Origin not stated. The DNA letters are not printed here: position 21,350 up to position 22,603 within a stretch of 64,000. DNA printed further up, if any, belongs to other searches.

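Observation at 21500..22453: DUF4145/HEPN-like plus nucleoside 2-deoxyribosyltransferase-like fusion protein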

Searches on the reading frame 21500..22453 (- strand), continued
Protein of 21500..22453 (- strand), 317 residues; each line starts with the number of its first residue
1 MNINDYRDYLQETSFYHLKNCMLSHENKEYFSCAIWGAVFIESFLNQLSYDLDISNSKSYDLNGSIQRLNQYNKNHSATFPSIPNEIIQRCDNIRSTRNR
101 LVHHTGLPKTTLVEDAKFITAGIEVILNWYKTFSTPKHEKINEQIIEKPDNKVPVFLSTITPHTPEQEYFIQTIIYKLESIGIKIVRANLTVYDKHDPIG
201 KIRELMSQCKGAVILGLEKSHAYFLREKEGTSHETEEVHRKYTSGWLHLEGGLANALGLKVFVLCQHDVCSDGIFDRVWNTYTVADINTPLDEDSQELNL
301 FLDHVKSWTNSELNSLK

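Call 23: fold_search(model_id=the predicted structure, library=pdb)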
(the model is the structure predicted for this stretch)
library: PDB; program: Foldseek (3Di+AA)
matches with E <= 10: 818; with E <= 0.001: 1
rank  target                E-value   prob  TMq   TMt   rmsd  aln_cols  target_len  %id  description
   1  4jen_C                7.5e-04  1.00  0.29  0.72   4.5       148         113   17  Structure of Clostridium botulinum CMP N-glycosidase, BcmB (released 2013-09-11)
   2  4jen_B                1.1e-03  1.00  0.30  0.69   4.8       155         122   15  Structure of Clostridium botulinum CMP N-glycosidase, BcmB (released 2013-09-11)
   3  7djt_A                1.1e-03  1.00  0.30  0.17  17.1       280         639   12  Human SARM1 inhibitory state bounded with inhibitor dHNN (released 2021-05-19)
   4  4ohr                  1.8e-03  1.00  0.32  0.59   5.7       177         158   14  Crystal structure of MilB from Streptomyces rimofaciens (released 2014-06-25)
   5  4jem_A                3.0e-03  1.00  0.32  0.58   5.7       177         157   14  Crystal structure of MilB complexed with cytidine 5'-monophosphate (released 2013-09-11)
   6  4jel                  3.7e-03  1.00  0.32  0.60   5.7       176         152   14  Structure of MilB Streptomyces rimofaciens CMP N-glycosidase (released 2013-09-11)
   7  9ia6_A                4.6e-03  1.00  0.32  0.71   4.0       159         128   14  Crystal structure of DNPH1 bound by compound 3. (released 2025-11-12)
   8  4jem_B                5.4e-03  1.00  0.32  0.60   5.6       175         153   14  Crystal structure of MilB complexed with cytidine 5'-monophosphate (released 2013-09-11)
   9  8rh3_D                6.4e-03  1.00  0.26  0.50   6.5       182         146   16  Nucleoside 2'deoxyribosyltransferase from Chroococcidiopsis thermalis PCC 7203 WT bound to Gemcitabine (released 2024-02-21)
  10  2q62_A                6.7e-03  1.00  0.33  0.44   9.2       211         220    8  Crystal Structure of ArsH from Sinorhizobium meliloti (released 2007-12-11)
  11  7f67_C                7.9e-03  0.63  0.19  0.19  17.5       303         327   11  eIF2B-SFSV NSs-2-eIF2 (released 2021-12-01)
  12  9i9q_D                8.8e-03  1.00  0.33  0.71   4.0       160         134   12  Crystal structure of DNPH1 bound by compound 2. (released 2025-11-12)
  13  9phb_A                8.8e-03  0.99  0.26  0.45  10.3       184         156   14  CryoEM structure of filament of Bacillus subtilis TIR domain protein SpbK (released 2025-12-31)
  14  8pqt_B                1.0e-02  1.00  0.25  0.51   3.2       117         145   14  Nucleoside 2'deoxyribosyltransferase from Chroococcidiopsis thermalis PCC 7203 WT bound to Bis-Tris (released 2024-02-21)
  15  9i9q_A                1.1e-02  1.00  0.32  0.69   4.2       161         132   14  Crystal structure of DNPH1 bound by compound 2. (released 2025-11-12)
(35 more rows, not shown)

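Call 25: find_related_loci(query=A1, collection=genome_contigs, flank=10000)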
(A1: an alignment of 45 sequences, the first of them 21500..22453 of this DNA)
Query A1 (317 aa) in genome_contigs; peptide patterns used: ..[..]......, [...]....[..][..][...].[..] (x = any residue, [..] = any of these).
46 stretches matched a pattern; 23 encode a relative of the query (tblastn E <= 1e-3); 23 distinct loci.
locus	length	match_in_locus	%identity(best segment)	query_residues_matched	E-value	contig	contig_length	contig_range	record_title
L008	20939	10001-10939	49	1-315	4e-105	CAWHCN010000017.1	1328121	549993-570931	MAG: uncultured Planctomycetota bacterium isolate MFD00731.bin.2.201 genome assembly, contig: contig_39204, whole genome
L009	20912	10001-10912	44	6-315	2e-82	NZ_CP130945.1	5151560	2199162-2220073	Niallia sp. Krafla_26 chromosome, complete genome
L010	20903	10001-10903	43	4-309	1e-80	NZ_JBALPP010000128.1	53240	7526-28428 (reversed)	Neobacillus drentensis strain JJ1276 JJ-1276_contig_131, whole genome shotgun sequence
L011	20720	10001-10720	49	1-241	3e-79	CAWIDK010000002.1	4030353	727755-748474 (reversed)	MAG: uncultured Gemmataceae bacterium isolate MFD01248.bin.2.72 genome assembly, contig: contig_12364, whole genome shot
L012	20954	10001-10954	43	6-309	1e-78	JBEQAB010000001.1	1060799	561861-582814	MAG: Bacillaceae bacterium isolate 03V1_S199.semibin_refined.061_sub NODE_3_length_1060799_cov_38.029739, whole genome s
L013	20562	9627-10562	40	6-309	9e-76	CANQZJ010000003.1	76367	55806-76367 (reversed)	MAG: uncultured Oscillospiraceae bacterium isolate Lapin-018__bin19 genome assembly, contig: Lapin-018__NODE_258_length_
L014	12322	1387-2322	40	7-309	2e-75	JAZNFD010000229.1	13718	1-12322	MAG: Acutalibacteraceae bacterium isolate T1900044715_TS20190181.MAGScoT_cleanbin_000035 SGB_1870_k141_2075072, whole ge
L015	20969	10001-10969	40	5-315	4e-74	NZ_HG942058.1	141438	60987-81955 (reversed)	Neobacillus dielmonensis strain FF4, whole genome shotgun sequence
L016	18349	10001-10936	41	7-309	4e-74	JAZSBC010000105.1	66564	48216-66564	MAG: Acutalibacteraceae bacterium isolate T1900044928_TS20190394.MAGScoT_cleanbin_000063 SGB_3405_k141_210760, whole gen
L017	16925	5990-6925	40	7-309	1e-73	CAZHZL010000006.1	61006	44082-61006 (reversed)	MAG TPA_asm: uncultured Oscillospiraceae bacterium isolate SRP315200_co1_221 genome assembly, contig: NODE_404_length_61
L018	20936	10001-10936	41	7-311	3e-73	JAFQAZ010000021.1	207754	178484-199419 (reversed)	MAG: Clostridia bacterium isolate RGIG1655 Goat_Cecum-1__c528990, whole genome shotgun sequence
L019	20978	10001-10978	45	1-316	5e-92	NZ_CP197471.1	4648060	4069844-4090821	Neobacillus sp. D3-1R chromosome, complete genome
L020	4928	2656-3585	39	7-309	2e-72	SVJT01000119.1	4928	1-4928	MAG: Oscillospiraceae bacterium isolate SIG442 NODE_239300_length_4928_cov_1.214747, whole genome shotgun sequence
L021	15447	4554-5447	41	7-292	2e-71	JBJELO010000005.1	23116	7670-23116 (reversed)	MAG: Lachnospiraceae bacterium isolate LOHA27_bin.002 NODE_1014_length_23116_cov_27.050605, whole genome shotgun sequenc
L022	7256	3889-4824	37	14-309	1e-66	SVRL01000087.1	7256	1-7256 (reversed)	MAG: Oscillospiraceae bacterium isolate SIG642 NODE_39541_length_7256_cov_2.312667, whole genome shotgun sequence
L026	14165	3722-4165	47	137-284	3e-45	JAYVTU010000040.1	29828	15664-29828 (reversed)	MAG: Planctomycetota bacterium isolate GL74_UP_metabat_107_sub GL74_UP_metabat_107_sub_39, whole genome shotgun sequence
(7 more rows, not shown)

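Call 31: search_protein_families(library=pfam, proteins=[L010:11015-12541:+, L015:11077-12531:+, L019:11009-12358:+, L012:8426-9952:+, L009:11819-13609:+, L009:11050-11775:+, L010:12560-13309:+, L026:3074-4276:+], max_evalue=0.1)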
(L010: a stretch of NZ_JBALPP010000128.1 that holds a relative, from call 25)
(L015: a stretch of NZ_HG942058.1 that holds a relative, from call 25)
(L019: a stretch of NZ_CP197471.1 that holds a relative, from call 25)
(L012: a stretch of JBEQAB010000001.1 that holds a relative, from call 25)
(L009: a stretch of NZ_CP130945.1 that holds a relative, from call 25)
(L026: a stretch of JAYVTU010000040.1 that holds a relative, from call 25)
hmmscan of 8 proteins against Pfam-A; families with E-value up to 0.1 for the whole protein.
L010:11015-12541:+ (508 aa): 0 families

L015:11077-12531:+ (484 aa): 0 families

L019:11009-12358:+ (449 aa): 1 family
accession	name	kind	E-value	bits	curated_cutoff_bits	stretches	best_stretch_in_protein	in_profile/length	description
PF01544.23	CorA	-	0.00056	19.8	27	1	342-439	191-288/292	CorA-like Mg2+ transporter protein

L012:8426-9952:+ (508 aa): 1 family
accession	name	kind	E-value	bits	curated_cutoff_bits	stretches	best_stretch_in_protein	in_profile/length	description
PF11368.13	DUF3169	-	0.09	12.8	31.6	0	405-465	66-126/250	Protein of unknown function (DUF3169)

L009:11819-13609:+ (596 aa): 2 families
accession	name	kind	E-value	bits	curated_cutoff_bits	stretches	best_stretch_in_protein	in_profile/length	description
PF01544.23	CorA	-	5.9e-05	23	27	1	421-537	180-287/292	CorA-like Mg2+ transporter protein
PF01350.22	Flavi_NS4A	-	0.024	15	27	1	479-560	38-116/144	Flavivirus non-structural protein NS4A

L009:11050-11775:+ (241 aa): 3 families
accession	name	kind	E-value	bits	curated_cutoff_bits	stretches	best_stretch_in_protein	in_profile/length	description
PF00571.33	CBS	-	8.8e-11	42.4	24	1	105-156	4-56/57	CBS domain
PF05068.17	MtlR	-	0.033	14.5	25.2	1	36-100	66-122/165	Mannitol repressor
PF01934.22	HepT-like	-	0.062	13.4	23.5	0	4-70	20-93/120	Ribonuclease HepT-like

L010:12560-13309:+ (249 aa): 2 families
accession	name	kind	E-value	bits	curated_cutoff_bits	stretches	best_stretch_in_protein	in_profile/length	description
PF00571.33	CBS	-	7.1e-13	49.1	24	2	113-164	4-56/57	CBS domain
PF20185.3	DUF6548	-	0.039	14.2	27.3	1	59-93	46-79/164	Family of unknown function (DUF6548)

L026:3074-4276:+ (400 aa): 4 families
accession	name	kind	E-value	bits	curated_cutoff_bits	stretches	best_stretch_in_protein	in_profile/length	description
PF00211.25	Guanylate_cyc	-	1.3e-15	58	21.9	1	51-212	7-179/183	Adenylate and Guanylate cyclase catalytic domain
PF10087.14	DUF2325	-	0.0016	19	33.6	1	261-333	22-91/94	Uncharacterized protein conserved in bacteria (DUF2325)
PF13271.11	DUF4062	-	0.093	13.4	24.7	0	236-295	3-59/82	Domain of unknown function (DUF4062)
PF20495.3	DUF6727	-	0.096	12.9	22.3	0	321-368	43-88/152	Family of unknown function (DUF6727)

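Call 43: search_protein_families(library=pfam, proteins=[L019:16400-16984:-], max_evalue=10)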
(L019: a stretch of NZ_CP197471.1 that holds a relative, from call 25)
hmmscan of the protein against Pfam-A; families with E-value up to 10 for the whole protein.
L019:16400-16984:- (194 aa): 2 families
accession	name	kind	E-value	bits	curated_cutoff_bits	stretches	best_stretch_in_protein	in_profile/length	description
PF13643.11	DUF4145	-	2.2e-06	28.1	23.1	1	24-120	1-84/88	Domain of unknown function (DUF4145)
PF19174.5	DUF5856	-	0.13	13.8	34.6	1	124-171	18-64/94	Family of unknown function (DUF5856)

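Call 54: search_protein_families(library=padloc, proteins=[L010:11015-12541:+, L015:11077-12531:+, L019:11009-12358:+, L012:8426-9952:+, L009:11819-13609:+, L009:11050-11775:+, L010:12560-13309:+, L019:17165-17920:-], max_evalue=0.1)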
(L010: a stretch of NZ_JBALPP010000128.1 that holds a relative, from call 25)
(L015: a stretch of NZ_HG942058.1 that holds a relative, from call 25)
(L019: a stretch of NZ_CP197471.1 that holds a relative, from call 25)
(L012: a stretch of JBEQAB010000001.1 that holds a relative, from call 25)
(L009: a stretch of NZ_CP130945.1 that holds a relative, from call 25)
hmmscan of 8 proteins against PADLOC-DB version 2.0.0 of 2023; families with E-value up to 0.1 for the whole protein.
L010:11015-12541:+ (508 aa): 2 families
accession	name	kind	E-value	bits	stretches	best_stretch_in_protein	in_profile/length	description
PDLC01043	CorA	-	6.3e-17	59.4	1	103-416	90-384/457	CorA-like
PDLC01174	CorA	-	2.1e-14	51.3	2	310-414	286-386/446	CorA-like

L015:11077-12531:+ (484 aa): 3 families
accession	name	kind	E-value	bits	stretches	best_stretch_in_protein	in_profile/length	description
PDLC01043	CorA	-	4.1e-20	69.9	1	258-459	254-426/457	CorA-like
PDLC01174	CorA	-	8.6e-13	46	1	302-451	281-413/446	CorA-like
PDLC01175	CorA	-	0.00028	18.7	1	14-161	9-154/245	CorA-like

L019:11009-12358:+ (449 aa): 2 families
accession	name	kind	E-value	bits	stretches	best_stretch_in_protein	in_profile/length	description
PDLC01043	CorA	-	2.1e-22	77.5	1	207-413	235-410/457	CorA-like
PDLC01174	CorA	-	2.1e-15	54.6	1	272-443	283-441/446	CorA-like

L012:8426-9952:+ (508 aa): 2 families
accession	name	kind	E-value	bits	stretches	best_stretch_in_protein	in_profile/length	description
PDLC01174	CorA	-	9.9e-15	52.4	1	85-414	75-385/446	CorA-like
PDLC01043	CorA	-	1.6e-14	51.4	1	272-421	255-388/457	CorA-like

L009:11819-13609:+ (596 aa): 1 family
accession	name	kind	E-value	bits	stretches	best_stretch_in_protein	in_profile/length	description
PDLC01043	CorA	-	8.7e-05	19.4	2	34-447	51-382/457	CorA-like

L009:11050-11775:+ (241 aa): 0 families

L010:12560-13309:+ (249 aa): 0 families

L019:17165-17920:- (251 aa): 0 families

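Call 72: find_related_loci(query=A1, collection=viral_contigs, flank=7000)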
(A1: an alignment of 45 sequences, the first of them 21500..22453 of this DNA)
Query A1 (317 aa) in viral_contigs; peptide patterns used: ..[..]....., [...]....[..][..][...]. (x = any residue, [..] = any of these).
23 stretches matched a pattern, but none encodes a relative of the query by tblastn (E <= 1e-3).

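Call 74: find_encoding_contigs(protein=P0003, flank=7000, max_places=2)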
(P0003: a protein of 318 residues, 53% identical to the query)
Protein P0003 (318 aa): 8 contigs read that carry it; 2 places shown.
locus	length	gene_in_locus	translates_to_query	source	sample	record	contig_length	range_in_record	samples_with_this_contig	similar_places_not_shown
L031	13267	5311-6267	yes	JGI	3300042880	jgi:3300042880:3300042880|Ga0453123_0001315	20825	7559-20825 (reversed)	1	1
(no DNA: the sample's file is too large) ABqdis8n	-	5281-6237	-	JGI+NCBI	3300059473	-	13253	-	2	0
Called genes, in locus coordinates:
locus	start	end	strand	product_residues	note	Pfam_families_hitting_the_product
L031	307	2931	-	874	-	-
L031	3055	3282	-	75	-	-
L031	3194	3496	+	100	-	-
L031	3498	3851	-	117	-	PF03050:DDE_Tnp_IS66 (weak), PF13817:DDE_Tnp_IS66_C (weak)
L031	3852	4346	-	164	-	PF03050:DDE_Tnp_IS66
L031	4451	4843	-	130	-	PF07853:DUF1648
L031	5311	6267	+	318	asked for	-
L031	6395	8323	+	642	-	PF00069:Pkinase, PF07714:PK_Tyr_Ser-Thr, PF17874:TPR_MalT, PF00515:TPR_1 (faint), PF13181:TPR_8 (faint), PF13424:TPR_12 (weak)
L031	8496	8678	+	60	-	-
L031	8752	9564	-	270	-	PF12705:PDDEXK_1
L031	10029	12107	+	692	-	-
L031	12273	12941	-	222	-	-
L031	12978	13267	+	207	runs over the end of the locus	-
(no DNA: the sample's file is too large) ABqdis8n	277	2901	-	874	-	-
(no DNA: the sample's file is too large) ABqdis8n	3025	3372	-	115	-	-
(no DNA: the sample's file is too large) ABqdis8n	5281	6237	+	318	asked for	-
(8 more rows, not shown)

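Call 75: find_encoding_contigs(protein=P0007, flank=7000, max_places=2)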
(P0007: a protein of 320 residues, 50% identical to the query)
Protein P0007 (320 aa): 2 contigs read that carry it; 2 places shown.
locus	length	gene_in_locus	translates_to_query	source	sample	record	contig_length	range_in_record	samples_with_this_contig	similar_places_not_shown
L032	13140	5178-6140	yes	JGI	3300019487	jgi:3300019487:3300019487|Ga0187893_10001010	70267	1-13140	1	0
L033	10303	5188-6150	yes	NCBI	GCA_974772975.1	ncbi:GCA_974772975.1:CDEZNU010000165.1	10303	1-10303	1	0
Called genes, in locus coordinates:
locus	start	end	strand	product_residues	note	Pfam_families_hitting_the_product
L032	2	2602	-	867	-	?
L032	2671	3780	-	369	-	PF00899:ThiF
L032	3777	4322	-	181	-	-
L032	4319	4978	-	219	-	-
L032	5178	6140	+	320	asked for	-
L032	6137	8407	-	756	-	-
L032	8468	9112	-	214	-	PF12697:Abhydrolase_6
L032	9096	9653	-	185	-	PF01661:Macro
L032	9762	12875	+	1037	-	-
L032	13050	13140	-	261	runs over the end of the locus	-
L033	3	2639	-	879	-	?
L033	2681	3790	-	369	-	PF00899:ThiF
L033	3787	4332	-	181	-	-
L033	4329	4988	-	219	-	-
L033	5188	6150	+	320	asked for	-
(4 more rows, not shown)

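Call 76: find_encoding_contigs(protein=P0034, flank=7000, max_places=2)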
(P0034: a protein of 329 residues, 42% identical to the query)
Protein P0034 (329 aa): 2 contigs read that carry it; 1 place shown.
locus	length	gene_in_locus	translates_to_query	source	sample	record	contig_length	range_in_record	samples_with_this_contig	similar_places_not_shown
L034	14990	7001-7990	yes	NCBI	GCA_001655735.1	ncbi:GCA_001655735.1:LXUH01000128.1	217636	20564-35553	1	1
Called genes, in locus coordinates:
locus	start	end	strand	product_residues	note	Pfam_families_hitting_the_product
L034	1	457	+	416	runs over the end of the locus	PF19127:Choline_bind_3, PF01473:Choline_bind_1, PF19127:Choline_bind_3, PF01473:Choline_bind_1 (weak), PF19127:Choline_bind_3, PF19085:Choline_bind_2 (weak)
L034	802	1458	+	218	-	-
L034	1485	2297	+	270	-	-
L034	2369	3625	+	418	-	PF01381:HTH_3 (weak), PF07719:TPR_2 (faint), PF13424:TPR_12 (faint)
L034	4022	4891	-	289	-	PF12389:Peptidase_M73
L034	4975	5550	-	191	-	-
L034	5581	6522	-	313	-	PF00041:fn3 (faint)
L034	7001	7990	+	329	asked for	-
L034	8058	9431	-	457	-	-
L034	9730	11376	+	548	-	PF19127:Choline_bind_3 (weak), PF01473:Choline_bind_1 (weak), PF19127:Choline_bind_3, PF19085:Choline_bind_2 (weak), PF19127:Choline_bind_3 (weak)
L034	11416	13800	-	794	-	PF00149:Metallophos, PF19085:Choline_bind_2 (faint), PF19127:Choline_bind_3, PF01473:Choline_bind_1 (weak), PF19127:Choline_bind_3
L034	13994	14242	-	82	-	-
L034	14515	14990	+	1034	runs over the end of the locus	PF09136:Glucodextran_B (faint), PF17936:Big_6, PF19077:Big_13 (faint), PF17936:Big_6, PF19127:Choline_bind_3, PF01473:Choline_bind_1 (weak), PF19127:Choline_bind_3, PF01473:Choline_bind_1 (weak)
